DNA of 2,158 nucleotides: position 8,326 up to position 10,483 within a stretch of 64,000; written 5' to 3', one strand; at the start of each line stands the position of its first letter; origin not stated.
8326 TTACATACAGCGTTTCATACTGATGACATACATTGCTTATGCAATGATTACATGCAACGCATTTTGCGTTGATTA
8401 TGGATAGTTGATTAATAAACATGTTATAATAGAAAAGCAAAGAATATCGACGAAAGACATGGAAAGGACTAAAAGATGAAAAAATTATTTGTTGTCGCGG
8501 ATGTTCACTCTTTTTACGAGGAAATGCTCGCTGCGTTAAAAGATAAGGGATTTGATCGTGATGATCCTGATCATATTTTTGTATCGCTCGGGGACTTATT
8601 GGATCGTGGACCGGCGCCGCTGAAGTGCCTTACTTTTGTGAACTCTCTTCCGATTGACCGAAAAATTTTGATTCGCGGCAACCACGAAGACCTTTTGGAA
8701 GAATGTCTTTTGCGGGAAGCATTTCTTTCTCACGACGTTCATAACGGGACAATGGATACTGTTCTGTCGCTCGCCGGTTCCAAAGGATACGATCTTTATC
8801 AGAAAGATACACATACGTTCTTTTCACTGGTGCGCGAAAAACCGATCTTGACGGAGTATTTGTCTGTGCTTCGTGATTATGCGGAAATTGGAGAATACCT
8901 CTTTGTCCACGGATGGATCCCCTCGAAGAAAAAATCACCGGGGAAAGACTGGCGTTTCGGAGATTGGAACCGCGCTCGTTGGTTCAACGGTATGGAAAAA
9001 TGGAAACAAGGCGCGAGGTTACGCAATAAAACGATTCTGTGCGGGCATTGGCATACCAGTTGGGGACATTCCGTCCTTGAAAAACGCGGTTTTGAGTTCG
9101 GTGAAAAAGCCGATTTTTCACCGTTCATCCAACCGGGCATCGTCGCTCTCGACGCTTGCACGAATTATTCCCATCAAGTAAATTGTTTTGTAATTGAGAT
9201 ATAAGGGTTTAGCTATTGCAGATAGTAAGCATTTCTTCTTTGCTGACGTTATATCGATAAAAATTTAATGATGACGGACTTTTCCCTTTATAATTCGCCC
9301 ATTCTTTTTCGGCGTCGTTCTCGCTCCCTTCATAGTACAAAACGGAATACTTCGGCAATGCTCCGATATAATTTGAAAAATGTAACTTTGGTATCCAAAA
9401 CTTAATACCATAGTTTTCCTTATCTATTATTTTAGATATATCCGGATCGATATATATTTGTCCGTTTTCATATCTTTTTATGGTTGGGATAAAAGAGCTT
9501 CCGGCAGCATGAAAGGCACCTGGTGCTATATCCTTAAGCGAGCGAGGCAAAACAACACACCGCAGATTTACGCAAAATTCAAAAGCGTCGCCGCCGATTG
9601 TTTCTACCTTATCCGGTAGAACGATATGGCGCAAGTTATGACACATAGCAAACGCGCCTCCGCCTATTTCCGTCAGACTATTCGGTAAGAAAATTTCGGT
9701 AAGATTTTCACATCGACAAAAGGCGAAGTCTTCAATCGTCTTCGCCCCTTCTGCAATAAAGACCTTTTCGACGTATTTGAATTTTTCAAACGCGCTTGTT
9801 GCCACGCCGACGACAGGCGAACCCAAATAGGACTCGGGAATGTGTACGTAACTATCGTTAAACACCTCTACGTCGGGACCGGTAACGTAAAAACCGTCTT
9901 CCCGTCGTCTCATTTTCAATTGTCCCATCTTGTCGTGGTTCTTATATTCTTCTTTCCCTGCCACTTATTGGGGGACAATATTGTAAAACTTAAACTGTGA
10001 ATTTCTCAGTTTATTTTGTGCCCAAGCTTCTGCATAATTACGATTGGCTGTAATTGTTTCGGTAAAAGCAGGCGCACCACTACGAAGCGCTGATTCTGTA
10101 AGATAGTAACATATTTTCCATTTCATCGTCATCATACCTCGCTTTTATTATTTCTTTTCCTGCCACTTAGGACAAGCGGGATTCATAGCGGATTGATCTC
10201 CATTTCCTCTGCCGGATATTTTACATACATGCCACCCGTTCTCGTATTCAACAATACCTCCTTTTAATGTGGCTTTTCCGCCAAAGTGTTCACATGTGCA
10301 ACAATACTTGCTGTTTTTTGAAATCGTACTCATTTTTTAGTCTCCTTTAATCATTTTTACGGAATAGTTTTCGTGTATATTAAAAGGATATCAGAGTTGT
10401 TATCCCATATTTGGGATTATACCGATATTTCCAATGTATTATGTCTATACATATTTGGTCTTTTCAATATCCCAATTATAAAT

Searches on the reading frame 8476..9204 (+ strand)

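Call 3: search_protein_families(library=pfam, proteins=[window:8476-9204:+], max_evalue=1)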
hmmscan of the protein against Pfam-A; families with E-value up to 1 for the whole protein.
window:8476-9204:+ (242 aa): 1 family
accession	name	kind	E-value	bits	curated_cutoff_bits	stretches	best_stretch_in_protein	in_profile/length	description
PF00149.33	Metallophos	-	2.8e-15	57.7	21.5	1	3-194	2-190/191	Calcineurin-like phosphoesterase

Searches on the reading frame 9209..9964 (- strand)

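Call 3: search_protein_families(library=pfam, proteins=[window:9209-9964:-], max_evalue=1)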
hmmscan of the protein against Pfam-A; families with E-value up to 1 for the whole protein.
window:9209-9964:- (251 aa): 3 families
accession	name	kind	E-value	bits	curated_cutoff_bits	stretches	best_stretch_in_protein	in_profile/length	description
PF13306.12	LRR_5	-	7.2e-23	81.3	27.7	1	50-152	21-121/127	BspA type Leucine rich repeat region (6 copies)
PF13855.12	LRR_8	-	0.0017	18.6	27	1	75-116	14-56/61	Leucine rich repeat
PF18423.6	zf_CopZ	-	0.053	13.9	28.4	1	110-138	18-46/62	Zinc binding domain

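Call 4: search_protein_families(library=padloc, proteins=[window:9209-9964:-], max_evalue=1)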
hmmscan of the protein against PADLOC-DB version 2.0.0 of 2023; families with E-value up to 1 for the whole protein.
window:9209-9964:- (251 aa): 0 families

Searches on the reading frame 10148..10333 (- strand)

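Call 3: search_protein_families(library=pfam, proteins=[window:10148-10333:-], max_evalue=1)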
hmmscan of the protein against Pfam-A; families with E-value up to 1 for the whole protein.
window:10148-10333:- (61 aa): 0 families

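Call 4: search_protein_families(library=padloc, proteins=[window:10148-10333:-], max_evalue=1)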
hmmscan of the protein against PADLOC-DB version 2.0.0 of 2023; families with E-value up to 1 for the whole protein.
window:10148-10333:- (61 aa): 0 families

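Call 5: search_protein_families(library=ncbifam, proteins=[window:10148-10333:-], max_evalue=1)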
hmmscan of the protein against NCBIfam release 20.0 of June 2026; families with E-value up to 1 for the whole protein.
window:10148-10333:- (61 aa): 0 families

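Call 6: search_protein_families(library=phrogs, proteins=[window:10148-10333:-], max_evalue=1)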
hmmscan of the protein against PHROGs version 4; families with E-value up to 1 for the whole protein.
window:10148-10333:- (61 aa): 1 family
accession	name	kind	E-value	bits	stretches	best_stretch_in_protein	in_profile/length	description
phrog_26667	-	unknown function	0.22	12.7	1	11-51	9-49/62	-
